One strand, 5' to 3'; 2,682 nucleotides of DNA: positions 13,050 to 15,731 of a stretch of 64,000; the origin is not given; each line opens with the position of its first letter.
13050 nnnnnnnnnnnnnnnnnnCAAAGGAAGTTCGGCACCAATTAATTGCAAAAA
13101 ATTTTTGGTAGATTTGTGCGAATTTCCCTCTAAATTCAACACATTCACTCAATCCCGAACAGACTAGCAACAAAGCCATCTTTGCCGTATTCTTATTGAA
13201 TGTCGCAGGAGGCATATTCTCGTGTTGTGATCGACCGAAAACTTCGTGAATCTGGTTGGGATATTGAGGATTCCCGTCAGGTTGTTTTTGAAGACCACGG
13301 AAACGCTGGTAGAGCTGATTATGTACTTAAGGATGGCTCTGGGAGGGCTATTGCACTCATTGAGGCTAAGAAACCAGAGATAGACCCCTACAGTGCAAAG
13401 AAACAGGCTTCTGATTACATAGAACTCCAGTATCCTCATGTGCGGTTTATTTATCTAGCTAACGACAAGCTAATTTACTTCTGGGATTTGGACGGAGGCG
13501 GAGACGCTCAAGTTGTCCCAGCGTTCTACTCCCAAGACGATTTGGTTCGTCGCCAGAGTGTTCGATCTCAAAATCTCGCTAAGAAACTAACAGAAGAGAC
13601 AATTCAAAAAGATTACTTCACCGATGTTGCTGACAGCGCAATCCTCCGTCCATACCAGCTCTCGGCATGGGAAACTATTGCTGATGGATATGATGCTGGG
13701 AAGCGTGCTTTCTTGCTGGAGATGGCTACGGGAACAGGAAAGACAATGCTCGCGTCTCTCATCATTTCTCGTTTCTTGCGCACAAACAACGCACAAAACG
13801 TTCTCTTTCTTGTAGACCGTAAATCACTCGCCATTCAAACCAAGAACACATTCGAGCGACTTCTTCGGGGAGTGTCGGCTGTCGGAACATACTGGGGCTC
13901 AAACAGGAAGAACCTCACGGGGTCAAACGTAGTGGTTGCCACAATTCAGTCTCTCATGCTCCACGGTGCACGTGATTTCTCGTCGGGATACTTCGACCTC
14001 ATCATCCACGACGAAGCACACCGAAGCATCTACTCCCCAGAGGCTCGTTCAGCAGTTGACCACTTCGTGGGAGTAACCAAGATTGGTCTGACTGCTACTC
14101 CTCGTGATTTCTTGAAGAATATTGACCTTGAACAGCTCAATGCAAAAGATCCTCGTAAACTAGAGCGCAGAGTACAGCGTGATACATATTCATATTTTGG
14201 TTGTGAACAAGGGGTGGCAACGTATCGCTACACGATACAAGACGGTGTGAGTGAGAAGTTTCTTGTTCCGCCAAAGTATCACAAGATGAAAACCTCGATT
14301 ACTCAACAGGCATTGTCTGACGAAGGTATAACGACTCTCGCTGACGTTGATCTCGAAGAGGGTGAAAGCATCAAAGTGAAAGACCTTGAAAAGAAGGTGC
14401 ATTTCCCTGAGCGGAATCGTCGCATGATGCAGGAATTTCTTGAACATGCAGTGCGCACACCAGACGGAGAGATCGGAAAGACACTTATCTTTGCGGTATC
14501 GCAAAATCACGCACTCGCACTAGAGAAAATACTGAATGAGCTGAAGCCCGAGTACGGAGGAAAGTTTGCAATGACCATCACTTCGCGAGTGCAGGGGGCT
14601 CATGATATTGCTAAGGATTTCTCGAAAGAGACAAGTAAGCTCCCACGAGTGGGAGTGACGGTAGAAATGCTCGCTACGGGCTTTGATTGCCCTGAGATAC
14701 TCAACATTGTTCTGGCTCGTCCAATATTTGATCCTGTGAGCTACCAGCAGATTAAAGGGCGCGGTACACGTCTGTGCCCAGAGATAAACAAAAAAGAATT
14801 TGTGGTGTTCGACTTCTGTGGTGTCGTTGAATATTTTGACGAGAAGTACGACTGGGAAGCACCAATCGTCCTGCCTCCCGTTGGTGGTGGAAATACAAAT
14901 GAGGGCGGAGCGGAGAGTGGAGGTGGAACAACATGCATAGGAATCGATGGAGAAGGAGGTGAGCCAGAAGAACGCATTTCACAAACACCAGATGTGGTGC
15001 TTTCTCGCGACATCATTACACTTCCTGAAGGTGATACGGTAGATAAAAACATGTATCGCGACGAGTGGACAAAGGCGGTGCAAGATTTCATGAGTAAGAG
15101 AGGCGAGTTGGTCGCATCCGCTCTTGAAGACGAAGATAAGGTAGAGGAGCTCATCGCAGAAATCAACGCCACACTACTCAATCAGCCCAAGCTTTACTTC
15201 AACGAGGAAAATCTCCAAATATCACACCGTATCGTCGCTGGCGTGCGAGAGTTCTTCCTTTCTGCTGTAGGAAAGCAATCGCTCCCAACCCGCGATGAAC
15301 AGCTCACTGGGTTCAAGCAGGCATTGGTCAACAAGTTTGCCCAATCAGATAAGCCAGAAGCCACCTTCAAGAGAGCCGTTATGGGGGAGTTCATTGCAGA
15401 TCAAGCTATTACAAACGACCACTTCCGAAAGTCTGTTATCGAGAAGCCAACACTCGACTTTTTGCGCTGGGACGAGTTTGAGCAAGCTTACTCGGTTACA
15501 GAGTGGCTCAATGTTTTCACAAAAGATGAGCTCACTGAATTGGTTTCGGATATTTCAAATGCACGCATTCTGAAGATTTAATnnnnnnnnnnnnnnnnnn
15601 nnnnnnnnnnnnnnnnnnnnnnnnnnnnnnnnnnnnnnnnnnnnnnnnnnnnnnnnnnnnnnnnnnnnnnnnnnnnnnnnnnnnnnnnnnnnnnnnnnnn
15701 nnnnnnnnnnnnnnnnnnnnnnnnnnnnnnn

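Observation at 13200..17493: HsdR-like nuclease/helicase followed by an HsdM with a fused single TRD, 1 nt apart in different frames: a split or frameshifted Type ISP-like enzyme?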

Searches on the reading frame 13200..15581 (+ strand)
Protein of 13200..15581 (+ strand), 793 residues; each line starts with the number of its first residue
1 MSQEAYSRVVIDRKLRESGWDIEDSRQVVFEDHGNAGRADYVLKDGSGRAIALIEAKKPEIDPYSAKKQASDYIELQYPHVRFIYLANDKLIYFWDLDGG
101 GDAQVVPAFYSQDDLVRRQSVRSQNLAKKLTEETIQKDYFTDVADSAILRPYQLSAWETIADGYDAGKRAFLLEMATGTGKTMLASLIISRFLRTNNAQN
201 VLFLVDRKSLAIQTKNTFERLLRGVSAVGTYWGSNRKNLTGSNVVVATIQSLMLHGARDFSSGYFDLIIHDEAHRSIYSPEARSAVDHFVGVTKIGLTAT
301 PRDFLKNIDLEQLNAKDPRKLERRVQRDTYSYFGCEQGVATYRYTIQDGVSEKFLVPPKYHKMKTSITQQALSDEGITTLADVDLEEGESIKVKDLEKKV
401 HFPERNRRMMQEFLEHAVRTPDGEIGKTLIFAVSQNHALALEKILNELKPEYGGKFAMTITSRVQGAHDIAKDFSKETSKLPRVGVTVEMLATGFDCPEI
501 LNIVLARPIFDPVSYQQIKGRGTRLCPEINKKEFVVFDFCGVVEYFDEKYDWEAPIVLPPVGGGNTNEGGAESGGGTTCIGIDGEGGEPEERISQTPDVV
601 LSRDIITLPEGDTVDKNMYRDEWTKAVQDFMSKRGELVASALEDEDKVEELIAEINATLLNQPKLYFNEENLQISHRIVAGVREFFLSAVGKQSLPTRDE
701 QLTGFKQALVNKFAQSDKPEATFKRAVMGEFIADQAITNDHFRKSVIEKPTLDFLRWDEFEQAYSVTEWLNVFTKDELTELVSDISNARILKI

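Call 5: search_protein_families(library=pfam, proteins=[window:13200-15581:+], max_evalue=0.01)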
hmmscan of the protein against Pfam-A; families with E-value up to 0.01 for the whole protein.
window:13200-15581:+ (793 aa): 7 families
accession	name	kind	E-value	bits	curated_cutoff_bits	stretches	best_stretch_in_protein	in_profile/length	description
PF04851.21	ResIII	-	5e-35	121.3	22.5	1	149-302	4-163/164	Type III restriction enzyme, res subunit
PF00270.35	DEAD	-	4.7e-16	59.4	26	1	150-306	1-165/167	DEAD/DEAH box helicase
PF18766.7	SWI2_SNF2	-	6.8e-15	55.7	26.7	1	176-370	26-202/221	SWI2/SNF2 ATPase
PF04313.20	HSDR_N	-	2.5e-05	24.7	25.1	1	26-97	116-192/198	Type I restriction enzyme R protein N terminus (HSDR_N)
PF00271.37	Helicase_C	-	0.00016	22.3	23.5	1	424-524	14-108/110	Helicase conserved C-terminal domain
PF13588.12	HSDR_N_2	-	0.001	19.6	25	1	34-99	34-98/110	Type I restriction enzyme R protein N terminus (HSDR_N)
PF24883.2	NPHP3_N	-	0.0037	17.9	24.8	1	168-224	22-74/164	Nephrocystin 3, N-terminal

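Call 6: search_protein_families(library=ncbifam, proteins=[window:13200-15581:+], max_evalue=0.01)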
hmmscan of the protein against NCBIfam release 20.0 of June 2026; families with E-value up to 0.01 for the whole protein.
window:13200-15581:+ (793 aa): 11 families
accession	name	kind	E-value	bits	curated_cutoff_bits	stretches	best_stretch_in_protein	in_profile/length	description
NF046051.1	restrict_EcoAI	equivalog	1.6e-76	258.3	550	1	33-560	46-550/768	EcoAI/FtnUII family type I restriction enzme subunit R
NF008521.0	PRK11448.1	equivalog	3.2e-61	207.6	729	3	378-557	654-831/1123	type I restriction-modification system endonuclease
NF053632.1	heli_RadD_YejH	equivalog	3.4e-20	71.9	720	1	149-542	3-357/573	DNA repair helicase RadD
TIGR00348.1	hsdR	subfamily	7.2e-19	67.7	284.55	1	176-505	275-622/674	HsdR family type I site-specific deoxyribonuclease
TIGR04095.1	dnd_restrict_1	equivalog_domain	7.6e-08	31.8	600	1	149-312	9-179/451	DNA phosphorothioation system restriction enzyme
NF010337.0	PRK13766.1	equivalog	6.1e-07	27.9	610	1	167-277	29-145/781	Hef nuclease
NF004067.0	PRK05580.1-4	equivalog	0.0004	18.9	763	1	114-222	176-274/737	primosomal protein N'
NF004068.0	PRK05580.1-5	equivalog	0.00065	17.9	1249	1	132-219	238-327/795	primosomal protein N'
NF045503.1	repair_heli_XPB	equivalog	0.002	16.8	610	1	144-300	179-334/548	DNA repair helicase XPB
NF003426.0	PRK04914.1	equivalog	0.0035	15.6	576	1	172-285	174-294/959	RNA polymerase-associated protein RapA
NF004066.1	PRK05580.1-3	equivalog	0.0041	15.4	813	1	140-220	244-321/788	primosomal protein N'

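Call 7: search_protein_families(library=padloc, proteins=[window:13200-15581:+], max_evalue=0.01)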
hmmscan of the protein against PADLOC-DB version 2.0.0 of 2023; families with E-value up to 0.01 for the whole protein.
window:13200-15581:+ (793 aa): 25 families
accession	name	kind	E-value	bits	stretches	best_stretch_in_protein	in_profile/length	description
PDLC03047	REase_I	-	6.6e-60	200.9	1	7-551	203-734/1107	Type I restriction enzyme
PDLC03049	REase_I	-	9.8e-46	154.1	1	37-552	58-552/807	Type I restriction enzyme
PDLC03042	REase_I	-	2.6e-35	119.1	1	132-558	426-862/1170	Type I restriction enzyme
PDLC02707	PbeA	-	4.4e-18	63.2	1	123-543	227-633/672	PbeA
PDLC03658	mREase_IV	-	4.7e-16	55.7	2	164-313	238-385/953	Type IV methyl-directed restriction enzyme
PDLC03048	REase_I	-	3.4e-15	53.2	1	147-375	239-464/976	Type I restriction enzyme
PDLC03659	mREase_IV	-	3.8e-13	46.2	1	167-303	238-373/945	Type IV methyl-directed restriction enzyme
PDLC02704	PbeA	-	5e-10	36.5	1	124-370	230-467/682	PbeA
PDLC00194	HamB1|HamB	-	1.6e-09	34.2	1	155-274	232-358/995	DEAD-box helicase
PDLC03597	REase_MTase_IIG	-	1.5e-08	30.7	1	146-216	165-235/1646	Type IIG restriction enzyme-methyltransferase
PDLC02706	PbeA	-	2.4e-07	27.7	1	149-369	270-482/722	PbeA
PDLC04986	PDC-S28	-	2.6e-07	27.4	1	145-278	31-164/831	-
PDLC03040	REase_I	-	7.6e-07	25.3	1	176-542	295-682/1029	Type I restriction enzyme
PDLC03651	REase_III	-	1.5e-06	24.6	1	148-275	45-169/873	Type III restriction enzyme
PDLC01439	typeIV_DinG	-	3e-06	24.2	1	150-213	17-74/575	CAS-IV-A; associated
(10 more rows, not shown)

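Call 12: search_solved_structures(query=window:13200-15581:+, max_evalue=0.001)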
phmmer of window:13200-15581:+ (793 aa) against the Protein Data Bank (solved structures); distinct sequences matched with E-value up to 0.001: 8.
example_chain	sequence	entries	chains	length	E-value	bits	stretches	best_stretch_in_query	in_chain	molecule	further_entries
3h1t_A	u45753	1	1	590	2.2e-37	131.8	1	7-543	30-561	Type I site-specific restriction-modification system, R (Restriction) subunit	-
7clg_A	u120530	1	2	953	4.4e-15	58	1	155-334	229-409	Putative helicase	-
6jde_B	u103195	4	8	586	9.7e-12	47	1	456-542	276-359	Putative DNA repair helicase RadD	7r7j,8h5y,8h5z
4bec_A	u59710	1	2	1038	9.5e-05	23.9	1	146-302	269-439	TYPE I RESTRICTION ENZYME HSDR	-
2w00_A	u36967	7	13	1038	9.5e-05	23.9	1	146-302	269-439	HSDR | Type I restriction enzyme R Protein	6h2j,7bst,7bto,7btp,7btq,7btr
4be7_B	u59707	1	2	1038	9.5e-05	23.9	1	146-302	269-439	TYPE I RESTRICTION ENZYME ECOR124II R PROTEIN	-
4xjx_A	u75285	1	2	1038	9.5e-05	23.9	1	146-302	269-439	HsdR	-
1wp9_A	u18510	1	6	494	0.00012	23.6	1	172-305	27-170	ATP-dependent RNA helicase, putative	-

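Call 18: find_homologous_proteins(query=window:13200-15581:+, max_evalue=1e-10)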
Query window:13200-15581:+ (793 aa): 7974 proteins with E <= 1e-10 among 8000 candidates; the best 120 are listed.
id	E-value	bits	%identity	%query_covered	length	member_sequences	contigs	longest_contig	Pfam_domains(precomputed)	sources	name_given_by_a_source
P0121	0.0e+0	1796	100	100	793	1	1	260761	PF00270.36,PF18766.8,PF04851.22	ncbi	-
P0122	0.0e+0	1622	89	100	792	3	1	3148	PF00270.36,PF18766.8,PF04851.22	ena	-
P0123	0.0e+0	1465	80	100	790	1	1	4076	PF00270.36,PF04313.21,PF18766.8,PF04851.22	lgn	-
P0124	0.0e+0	1464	80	100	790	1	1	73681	PF00270.36,PF04313.21,PF18766.8,PF04851.22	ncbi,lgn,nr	ncbi:MAG: box helicase [Candidatus Taylorbacteria bacterium]|nr:box helicase [Candidatus Taylorbacte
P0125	0.0e+0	1463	80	100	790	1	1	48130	PF00270.36,PF04313.21,PF18766.8,PF00271.38,PF04851.22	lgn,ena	-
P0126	0.0e+0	1462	80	100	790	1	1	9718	PF00270.36,PF04313.21,PF18766.8,PF04851.22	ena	-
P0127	0.0e+0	1457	80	100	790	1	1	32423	PF00270.36,PF04313.21,PF18766.8,PF04851.22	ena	-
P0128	0.0e+0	1456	80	100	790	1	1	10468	PF00270.36,PF04313.21,PF18766.8,PF04851.22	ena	-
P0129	0.0e+0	1451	79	100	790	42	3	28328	PF00270.36,PF04313.21,PF18766.8,PF04851.22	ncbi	-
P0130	0.0e+0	1447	79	100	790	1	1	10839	PF00270.36,PF04313.21,PF18766.8,PF04851.22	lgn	-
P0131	0.0e+0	1442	79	100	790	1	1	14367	PF00270.36,PF04313.21,PF18766.8,PF04851.22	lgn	-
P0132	0.0e+0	1437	79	100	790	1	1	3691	PF00270.36,PF04313.21,PF18766.8,PF04851.22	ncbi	-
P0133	0.0e+0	1433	78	100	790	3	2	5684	PF00270.36,PF04313.21,PF18766.8,PF04851.22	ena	-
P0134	0.0e+0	1427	79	100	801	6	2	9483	PF00270.36,PF04313.21,PF18766.8,PF04851.22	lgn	-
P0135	0.0e+0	1427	78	100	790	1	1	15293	PF00270.36,PF04313.21,PF18766.8,PF04851.22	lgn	-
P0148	0.0e+0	1069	63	100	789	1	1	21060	PF00270.36,PF08463.16,PF04313.21,PF18766.8,PF00271.38,PF04851.22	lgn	-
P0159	0.0e+0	1049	60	100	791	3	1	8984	PF00270.36,PF08463.16,PF04313.21,PF18766.8,PF00271.38,PF04851.22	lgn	-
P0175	0.0e+0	1034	59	100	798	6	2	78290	PF00270.36,PF08463.16,PF04313.21,PF18766.8,PF00271.38,PF04851.22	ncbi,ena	-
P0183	0.0e+0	1028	58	100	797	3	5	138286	PF00270.36,PF08463.16,PF04313.21,PF18766.8,PF00271.38,PF04851.22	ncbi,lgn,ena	-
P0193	0.0e+0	1017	58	100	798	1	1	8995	PF00270.36,PF08463.16,PF04313.21,PF18766.8,PF00271.38,PF04851.22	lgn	-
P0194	0.0e+0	1013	58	100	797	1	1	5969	PF00270.36,PF08463.16,PF04313.21,PF18766.8,PF00271.38,PF04851.22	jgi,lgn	-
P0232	8.8e-191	654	47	90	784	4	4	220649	PF00270.36,PF08463.16,PF13588.13,PF18766.8,PF00271.38,PF04851.22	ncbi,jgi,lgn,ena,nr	ncbi:MAG TPA: DEAD/DEAH box helicase family protein [Candidatus Peribacterales bacterium]|nr:DEAD/DE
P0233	4.0e-187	642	46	90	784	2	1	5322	PF00270.36,PF08463.16,PF13588.13,PF18766.8,PF00271.38,PF04851.22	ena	-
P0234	1.2e-185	637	47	88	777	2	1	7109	PF00270.36,PF08463.16,PF18766.8,PF04851.22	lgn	-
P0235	1.5e-185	637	46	88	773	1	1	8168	PF00270.36,PF08463.16,PF18766.8,PF00271.38,PF04851.22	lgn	-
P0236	5.6e-185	635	46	89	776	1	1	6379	PF00270.36,PF08463.16,PF18766.8,PF00271.38,PF04851.22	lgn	-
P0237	1.7e-184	633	47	89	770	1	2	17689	PF00270.36,PF08463.16,PF13588.13,PF18766.8,PF04851.22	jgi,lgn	jgi:type I restriction enzyme R subunit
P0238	1.7e-184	633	47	89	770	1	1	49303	PF00270.36,PF08463.16,PF13588.13,PF18766.8,PF04851.22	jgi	jgi:type I restriction enzyme R subunit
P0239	3.1e-184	632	46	89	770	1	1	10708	PF00270.36,PF08463.16,PF13588.13,PF18766.8,PF04851.22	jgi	jgi:type I restriction enzyme R subunit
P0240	4.5e-184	632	46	89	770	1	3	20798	PF00270.36,PF08463.16,PF18766.8,PF04851.22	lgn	-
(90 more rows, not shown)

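Call 37: search_solved_structures(query=A2, max_evalue=1)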
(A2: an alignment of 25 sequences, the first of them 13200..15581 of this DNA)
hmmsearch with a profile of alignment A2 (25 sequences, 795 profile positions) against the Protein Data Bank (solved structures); distinct sequences matched with E-value up to 1: 26.
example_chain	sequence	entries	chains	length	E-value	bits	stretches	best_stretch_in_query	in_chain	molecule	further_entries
3h1t_A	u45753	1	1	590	2.9e-63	218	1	6-541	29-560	Type I site-specific restriction-modification system, R (Restriction) subunit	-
7clg_A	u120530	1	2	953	5.1e-26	94.8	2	141-301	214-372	Putative helicase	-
6jde_B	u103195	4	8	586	2.1e-17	66.3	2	456-540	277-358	Putative DNA repair helicase RadD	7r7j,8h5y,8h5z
1wp9_A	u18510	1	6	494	1.5e-09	40.4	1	169-301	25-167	ATP-dependent RNA helicase, putative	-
9lou_A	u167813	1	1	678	3.7e-06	29.1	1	169-274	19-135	ATP-dependent RNA helicase DHX58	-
9lov_A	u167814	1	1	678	3.7e-06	29.1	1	169-274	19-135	ATP-dependent RNA helicase DHX58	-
5jb2_A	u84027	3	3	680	3.9e-05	25.8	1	172-275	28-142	LGP2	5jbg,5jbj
5jaj_A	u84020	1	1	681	3.9e-05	25.8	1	172-275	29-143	LGP2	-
9tel_A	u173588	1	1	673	4.1e-05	25.7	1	172-275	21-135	RNA helicase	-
9el5_A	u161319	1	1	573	0.0017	20.3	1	171-307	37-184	Fanconi anemia group M protein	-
9ptu_C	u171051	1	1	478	0.0027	19.7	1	170-274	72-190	ATP-dependent RNA helicase DDX18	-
9t99_A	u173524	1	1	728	0.0077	18.2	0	171-276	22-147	Dicer-related helicase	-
6c90_A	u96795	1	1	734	0.041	15.8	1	109-273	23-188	Exosome RNA helicase MTR4,Exosome RNA helicase MTR4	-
8so8_A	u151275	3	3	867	0.054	15.4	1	169-320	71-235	RNA polymerase-associated protein RapA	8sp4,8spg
8x2x_L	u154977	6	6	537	0.062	15.2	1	583-674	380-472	Maltose/maltodextrin-binding periplasmic protein,Chromatin modification-related protein EA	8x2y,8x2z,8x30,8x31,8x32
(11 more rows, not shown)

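Call 59: find_encoding_contigs(protein=P0122, flank=4000, max_places=2)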
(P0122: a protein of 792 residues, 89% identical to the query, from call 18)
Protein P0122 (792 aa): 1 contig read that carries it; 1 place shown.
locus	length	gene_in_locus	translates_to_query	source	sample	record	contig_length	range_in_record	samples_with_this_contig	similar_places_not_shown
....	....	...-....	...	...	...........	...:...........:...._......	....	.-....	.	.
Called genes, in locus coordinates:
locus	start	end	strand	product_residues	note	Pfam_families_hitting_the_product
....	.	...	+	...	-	?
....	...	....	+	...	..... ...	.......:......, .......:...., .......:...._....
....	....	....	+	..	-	?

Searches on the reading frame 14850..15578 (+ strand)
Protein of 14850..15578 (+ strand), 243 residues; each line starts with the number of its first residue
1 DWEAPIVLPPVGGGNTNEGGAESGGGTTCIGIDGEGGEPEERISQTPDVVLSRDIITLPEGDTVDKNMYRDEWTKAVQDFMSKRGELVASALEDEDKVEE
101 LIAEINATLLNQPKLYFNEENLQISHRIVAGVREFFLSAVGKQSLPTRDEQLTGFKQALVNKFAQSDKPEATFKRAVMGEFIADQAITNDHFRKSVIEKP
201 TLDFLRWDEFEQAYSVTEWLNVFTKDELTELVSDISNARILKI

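Call 56: search_protein_families(library=pfam, proteins=[window:14850-15578:+], max_evalue=1)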
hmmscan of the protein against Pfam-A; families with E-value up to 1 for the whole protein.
window:14850-15578:+ (243 aa): 0 families
